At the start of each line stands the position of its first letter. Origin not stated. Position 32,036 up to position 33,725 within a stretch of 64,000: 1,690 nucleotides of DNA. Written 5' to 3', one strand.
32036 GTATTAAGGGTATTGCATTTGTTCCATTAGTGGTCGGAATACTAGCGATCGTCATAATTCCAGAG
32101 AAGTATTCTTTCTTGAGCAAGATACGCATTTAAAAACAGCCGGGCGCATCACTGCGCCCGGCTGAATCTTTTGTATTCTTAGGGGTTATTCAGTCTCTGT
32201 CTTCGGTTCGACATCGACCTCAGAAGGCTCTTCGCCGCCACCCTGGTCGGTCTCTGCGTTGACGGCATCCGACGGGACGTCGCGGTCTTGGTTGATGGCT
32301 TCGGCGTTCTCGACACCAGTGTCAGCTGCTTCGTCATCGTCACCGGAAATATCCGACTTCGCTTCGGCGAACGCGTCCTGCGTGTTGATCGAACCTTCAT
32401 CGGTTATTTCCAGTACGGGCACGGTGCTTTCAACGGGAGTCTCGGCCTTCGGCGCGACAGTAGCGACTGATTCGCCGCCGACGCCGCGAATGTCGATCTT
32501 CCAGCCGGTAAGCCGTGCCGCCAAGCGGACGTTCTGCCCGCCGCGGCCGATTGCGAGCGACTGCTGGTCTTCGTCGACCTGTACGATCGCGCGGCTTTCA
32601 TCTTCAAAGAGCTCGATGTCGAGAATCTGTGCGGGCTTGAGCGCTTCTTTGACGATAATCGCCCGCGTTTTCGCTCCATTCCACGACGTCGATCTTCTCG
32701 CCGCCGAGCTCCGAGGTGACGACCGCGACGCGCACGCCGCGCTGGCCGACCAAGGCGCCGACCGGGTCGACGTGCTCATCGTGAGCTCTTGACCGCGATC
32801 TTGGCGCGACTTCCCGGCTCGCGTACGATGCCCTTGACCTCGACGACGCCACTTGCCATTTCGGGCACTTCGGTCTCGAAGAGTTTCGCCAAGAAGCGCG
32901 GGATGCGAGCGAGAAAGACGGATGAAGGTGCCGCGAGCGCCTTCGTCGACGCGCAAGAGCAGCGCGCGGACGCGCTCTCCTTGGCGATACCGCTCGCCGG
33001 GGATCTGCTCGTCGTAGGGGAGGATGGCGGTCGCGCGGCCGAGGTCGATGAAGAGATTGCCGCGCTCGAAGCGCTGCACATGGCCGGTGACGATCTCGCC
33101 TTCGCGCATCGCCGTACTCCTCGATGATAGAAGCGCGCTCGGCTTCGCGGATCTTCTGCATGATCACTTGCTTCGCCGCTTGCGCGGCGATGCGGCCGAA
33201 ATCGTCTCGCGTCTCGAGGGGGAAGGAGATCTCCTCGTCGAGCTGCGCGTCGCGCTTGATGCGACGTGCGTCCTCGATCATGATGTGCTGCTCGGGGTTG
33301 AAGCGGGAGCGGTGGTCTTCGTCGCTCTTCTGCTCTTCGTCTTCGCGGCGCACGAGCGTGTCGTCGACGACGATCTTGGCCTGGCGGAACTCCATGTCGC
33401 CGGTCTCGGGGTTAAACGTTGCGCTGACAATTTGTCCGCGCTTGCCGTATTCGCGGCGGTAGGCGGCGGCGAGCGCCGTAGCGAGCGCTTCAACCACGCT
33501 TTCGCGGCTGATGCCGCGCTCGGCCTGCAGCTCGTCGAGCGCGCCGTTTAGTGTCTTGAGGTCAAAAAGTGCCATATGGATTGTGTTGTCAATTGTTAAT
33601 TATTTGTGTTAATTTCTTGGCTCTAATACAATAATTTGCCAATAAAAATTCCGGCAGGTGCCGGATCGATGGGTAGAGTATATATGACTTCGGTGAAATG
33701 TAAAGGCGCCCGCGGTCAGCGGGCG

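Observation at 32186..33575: nusA requires four consecutive +1 shifts; all 13 frame breaks in the window go in the same direction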

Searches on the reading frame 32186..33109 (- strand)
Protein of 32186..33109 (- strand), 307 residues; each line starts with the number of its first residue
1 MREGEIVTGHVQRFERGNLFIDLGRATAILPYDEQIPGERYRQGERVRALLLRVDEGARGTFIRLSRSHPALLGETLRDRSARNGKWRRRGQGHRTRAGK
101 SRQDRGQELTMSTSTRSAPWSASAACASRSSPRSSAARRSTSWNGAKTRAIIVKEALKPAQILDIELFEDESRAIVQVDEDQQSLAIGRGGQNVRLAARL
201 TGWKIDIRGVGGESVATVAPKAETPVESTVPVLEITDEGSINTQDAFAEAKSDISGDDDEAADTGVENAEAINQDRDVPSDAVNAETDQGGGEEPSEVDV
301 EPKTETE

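Call 23: find_encoding_contigs(protein=window:32186-33109:-, flank=10000, max_places=10)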
Protein window:32186-33109:- (307 aa): no gene with exactly this product is on record in the collection.

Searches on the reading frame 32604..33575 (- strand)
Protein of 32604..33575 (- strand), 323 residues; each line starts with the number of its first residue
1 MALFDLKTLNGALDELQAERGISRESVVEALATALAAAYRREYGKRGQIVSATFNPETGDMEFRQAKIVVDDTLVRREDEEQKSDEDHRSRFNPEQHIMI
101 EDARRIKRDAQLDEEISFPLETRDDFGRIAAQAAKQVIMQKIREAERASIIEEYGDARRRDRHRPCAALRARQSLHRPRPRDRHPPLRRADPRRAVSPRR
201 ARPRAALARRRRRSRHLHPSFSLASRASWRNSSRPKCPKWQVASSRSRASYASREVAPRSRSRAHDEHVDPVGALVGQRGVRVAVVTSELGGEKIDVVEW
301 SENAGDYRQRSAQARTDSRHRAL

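Call 6: find_encoding_contigs(protein=window:32604-33575:-, flank=10000, max_places=10)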
Protein window:32604-33575:- (323 aa): no gene with exactly this product is on record in the collection.
